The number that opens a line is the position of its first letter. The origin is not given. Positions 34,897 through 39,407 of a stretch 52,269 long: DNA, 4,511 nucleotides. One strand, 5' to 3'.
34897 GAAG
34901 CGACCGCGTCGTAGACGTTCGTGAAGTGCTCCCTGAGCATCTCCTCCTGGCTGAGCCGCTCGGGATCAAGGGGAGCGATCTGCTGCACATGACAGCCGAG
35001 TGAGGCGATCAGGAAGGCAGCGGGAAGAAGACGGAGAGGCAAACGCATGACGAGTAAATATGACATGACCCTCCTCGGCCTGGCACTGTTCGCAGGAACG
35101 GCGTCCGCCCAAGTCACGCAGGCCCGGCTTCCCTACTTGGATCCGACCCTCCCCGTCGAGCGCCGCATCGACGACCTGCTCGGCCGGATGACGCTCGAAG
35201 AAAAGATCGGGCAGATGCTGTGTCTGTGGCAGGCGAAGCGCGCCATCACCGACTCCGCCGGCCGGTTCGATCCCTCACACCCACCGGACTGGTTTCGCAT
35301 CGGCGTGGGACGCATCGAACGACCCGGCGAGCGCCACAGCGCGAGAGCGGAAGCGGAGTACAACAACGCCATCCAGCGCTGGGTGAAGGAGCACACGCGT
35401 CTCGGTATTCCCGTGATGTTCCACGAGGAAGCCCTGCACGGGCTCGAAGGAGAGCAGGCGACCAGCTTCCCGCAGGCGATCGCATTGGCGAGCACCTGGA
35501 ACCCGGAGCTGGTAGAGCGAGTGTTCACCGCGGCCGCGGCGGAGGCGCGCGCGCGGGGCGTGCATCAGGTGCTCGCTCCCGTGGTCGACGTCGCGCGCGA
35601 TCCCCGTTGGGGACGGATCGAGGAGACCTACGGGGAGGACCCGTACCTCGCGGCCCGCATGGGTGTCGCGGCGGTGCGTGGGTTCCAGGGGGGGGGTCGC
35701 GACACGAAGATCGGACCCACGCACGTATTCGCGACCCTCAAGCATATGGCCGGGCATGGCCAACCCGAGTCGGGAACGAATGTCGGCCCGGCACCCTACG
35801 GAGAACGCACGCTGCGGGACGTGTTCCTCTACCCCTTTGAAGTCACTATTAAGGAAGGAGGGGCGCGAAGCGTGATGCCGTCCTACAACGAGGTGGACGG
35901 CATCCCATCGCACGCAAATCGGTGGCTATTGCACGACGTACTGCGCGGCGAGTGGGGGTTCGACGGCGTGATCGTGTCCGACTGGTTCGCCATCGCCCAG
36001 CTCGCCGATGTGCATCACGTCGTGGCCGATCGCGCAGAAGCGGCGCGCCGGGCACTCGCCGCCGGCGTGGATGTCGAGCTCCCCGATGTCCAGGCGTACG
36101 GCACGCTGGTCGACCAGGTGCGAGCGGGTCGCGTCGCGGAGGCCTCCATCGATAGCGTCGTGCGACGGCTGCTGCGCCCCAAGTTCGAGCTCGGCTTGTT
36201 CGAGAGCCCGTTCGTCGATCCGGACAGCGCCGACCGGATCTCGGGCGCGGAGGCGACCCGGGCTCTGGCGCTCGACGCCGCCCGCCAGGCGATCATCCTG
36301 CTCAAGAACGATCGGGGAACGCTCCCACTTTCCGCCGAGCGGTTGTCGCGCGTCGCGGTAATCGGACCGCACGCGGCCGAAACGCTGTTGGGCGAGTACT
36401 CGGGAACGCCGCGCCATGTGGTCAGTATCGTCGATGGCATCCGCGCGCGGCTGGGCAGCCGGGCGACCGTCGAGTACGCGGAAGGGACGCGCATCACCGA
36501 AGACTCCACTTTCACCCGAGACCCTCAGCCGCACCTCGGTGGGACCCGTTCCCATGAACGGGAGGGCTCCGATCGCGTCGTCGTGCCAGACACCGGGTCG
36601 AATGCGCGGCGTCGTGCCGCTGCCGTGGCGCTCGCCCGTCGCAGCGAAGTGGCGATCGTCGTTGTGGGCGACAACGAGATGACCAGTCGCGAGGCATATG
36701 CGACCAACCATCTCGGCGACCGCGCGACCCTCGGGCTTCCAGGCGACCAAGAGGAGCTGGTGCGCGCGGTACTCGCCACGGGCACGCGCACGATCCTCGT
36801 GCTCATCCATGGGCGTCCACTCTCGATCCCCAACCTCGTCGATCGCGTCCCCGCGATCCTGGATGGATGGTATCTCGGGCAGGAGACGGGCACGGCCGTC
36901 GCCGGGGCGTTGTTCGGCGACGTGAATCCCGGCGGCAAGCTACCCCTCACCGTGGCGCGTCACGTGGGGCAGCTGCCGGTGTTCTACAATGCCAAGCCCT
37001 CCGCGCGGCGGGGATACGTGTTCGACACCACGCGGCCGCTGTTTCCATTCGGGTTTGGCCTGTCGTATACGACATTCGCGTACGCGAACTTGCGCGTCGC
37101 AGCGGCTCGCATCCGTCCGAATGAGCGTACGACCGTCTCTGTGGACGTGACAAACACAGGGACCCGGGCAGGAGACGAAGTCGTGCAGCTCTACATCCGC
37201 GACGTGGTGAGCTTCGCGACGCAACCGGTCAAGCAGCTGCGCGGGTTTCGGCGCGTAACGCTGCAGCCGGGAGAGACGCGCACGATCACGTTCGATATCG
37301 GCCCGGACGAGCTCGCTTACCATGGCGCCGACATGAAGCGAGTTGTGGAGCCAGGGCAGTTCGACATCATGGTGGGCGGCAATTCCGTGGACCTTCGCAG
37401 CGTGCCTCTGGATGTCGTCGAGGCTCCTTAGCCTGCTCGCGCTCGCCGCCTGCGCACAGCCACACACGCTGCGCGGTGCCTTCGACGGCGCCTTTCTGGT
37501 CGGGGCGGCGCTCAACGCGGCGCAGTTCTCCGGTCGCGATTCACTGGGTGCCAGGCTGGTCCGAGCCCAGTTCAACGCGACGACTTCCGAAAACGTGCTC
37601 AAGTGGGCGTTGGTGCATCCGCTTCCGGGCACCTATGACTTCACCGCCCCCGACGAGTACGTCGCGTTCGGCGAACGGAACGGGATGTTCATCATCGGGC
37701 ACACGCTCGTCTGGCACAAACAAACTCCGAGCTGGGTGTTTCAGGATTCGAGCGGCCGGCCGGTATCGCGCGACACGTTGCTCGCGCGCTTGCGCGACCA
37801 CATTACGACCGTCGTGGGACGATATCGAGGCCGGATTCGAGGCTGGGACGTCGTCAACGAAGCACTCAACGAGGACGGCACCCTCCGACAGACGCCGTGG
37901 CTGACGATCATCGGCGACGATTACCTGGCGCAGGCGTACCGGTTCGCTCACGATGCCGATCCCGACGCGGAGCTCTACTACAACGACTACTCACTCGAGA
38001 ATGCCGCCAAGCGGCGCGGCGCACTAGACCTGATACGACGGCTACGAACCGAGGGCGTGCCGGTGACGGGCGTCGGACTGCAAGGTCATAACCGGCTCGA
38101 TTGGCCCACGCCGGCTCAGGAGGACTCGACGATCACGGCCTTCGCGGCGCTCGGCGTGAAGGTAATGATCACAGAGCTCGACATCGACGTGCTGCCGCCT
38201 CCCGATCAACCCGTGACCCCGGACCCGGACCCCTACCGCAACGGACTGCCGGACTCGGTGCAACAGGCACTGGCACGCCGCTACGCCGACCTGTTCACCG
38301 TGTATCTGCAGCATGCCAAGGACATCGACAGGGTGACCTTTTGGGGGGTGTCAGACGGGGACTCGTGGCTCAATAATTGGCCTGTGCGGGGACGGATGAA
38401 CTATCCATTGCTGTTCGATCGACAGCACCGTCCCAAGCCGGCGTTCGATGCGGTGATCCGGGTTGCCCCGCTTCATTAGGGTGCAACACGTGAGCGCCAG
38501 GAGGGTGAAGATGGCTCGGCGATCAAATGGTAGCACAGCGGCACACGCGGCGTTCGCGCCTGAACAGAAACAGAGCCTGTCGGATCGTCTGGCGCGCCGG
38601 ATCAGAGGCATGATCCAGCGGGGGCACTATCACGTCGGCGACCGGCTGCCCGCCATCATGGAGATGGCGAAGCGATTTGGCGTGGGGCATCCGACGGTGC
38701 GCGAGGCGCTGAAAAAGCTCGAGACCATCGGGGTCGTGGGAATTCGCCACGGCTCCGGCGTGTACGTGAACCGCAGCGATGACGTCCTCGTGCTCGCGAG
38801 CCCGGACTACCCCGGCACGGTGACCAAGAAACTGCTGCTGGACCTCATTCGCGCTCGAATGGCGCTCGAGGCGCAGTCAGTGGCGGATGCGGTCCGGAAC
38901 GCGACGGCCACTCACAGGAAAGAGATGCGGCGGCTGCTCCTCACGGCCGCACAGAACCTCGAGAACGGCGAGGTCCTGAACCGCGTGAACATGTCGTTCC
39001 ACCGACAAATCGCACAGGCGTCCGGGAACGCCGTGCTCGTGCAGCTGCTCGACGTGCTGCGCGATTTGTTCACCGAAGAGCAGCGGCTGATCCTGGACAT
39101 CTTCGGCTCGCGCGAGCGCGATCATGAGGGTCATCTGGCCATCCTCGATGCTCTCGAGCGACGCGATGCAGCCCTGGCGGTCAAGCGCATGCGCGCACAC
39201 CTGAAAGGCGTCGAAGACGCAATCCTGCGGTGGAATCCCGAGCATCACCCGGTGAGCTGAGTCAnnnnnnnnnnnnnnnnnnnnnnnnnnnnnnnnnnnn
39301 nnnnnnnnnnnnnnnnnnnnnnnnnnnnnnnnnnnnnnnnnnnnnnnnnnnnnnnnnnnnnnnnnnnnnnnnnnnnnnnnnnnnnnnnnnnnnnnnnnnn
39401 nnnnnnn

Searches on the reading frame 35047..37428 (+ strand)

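Call 13: search_protein_families(library=pfam, proteins=[window:35047-37428:+], max_evalue=0.001)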
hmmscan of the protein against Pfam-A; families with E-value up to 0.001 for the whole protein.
window:35047-37428:+ (794 aa): 3 families
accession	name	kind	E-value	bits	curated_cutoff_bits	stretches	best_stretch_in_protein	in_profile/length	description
PF00933.27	Glyco_hydro_3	-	2.6e-79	267.4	27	1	49-377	1-315/316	Glycosyl hydrolase family 3 N terminal domain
PF01915.27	Glyco_hydro_3_C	-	2.5e-56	191.3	31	1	416-674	1-200/200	Glycosyl hydrolase family 3 C-terminal domain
PF14310.12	Fn3-like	-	7.2e-26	90.5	25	1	711-780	1-71/71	Fibronectin type III-like domain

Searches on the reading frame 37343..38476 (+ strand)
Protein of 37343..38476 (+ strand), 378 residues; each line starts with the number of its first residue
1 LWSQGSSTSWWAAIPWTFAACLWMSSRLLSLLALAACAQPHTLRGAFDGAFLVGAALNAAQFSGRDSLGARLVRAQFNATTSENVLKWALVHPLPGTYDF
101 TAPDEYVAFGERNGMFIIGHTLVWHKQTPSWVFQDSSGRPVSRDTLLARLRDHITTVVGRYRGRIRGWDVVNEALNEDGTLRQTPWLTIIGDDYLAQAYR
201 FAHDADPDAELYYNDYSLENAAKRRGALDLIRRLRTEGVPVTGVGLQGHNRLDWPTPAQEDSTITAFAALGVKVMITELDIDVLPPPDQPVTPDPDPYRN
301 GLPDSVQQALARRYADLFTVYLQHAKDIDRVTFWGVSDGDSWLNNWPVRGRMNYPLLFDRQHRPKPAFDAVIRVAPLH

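Call 13: search_protein_families(library=pfam, proteins=[window:37343-38476:+], max_evalue=0.001)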
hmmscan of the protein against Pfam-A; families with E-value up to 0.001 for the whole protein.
window:37343-38476:+ (378 aa): 1 family
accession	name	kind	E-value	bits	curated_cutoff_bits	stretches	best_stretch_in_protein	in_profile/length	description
PF00331.26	Glyco_hydro_10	-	2.1e-94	316.7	22.1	1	44-372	3-309/311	Glycosyl hydrolase family 10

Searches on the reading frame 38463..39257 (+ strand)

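Call 13: search_protein_families(library=pfam, proteins=[window:38463-39257:+], max_evalue=0.001)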
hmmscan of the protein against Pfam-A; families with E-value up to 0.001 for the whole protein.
window:38463-39257:+ (265 aa): 3 families
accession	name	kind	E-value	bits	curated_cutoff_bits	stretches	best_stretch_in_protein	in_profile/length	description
PF07729.17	FCD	-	3.8e-23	82.7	24.3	1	127-248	1-124/125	FCD domain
PF00392.27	GntR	-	5.4e-20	71.3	27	1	40-102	2-64/64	Bacterial regulatory proteins, gntR family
PF14502.12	HTH_41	-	1.8e-06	27.7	25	1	58-93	2-37/48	Helix-turn-helix domain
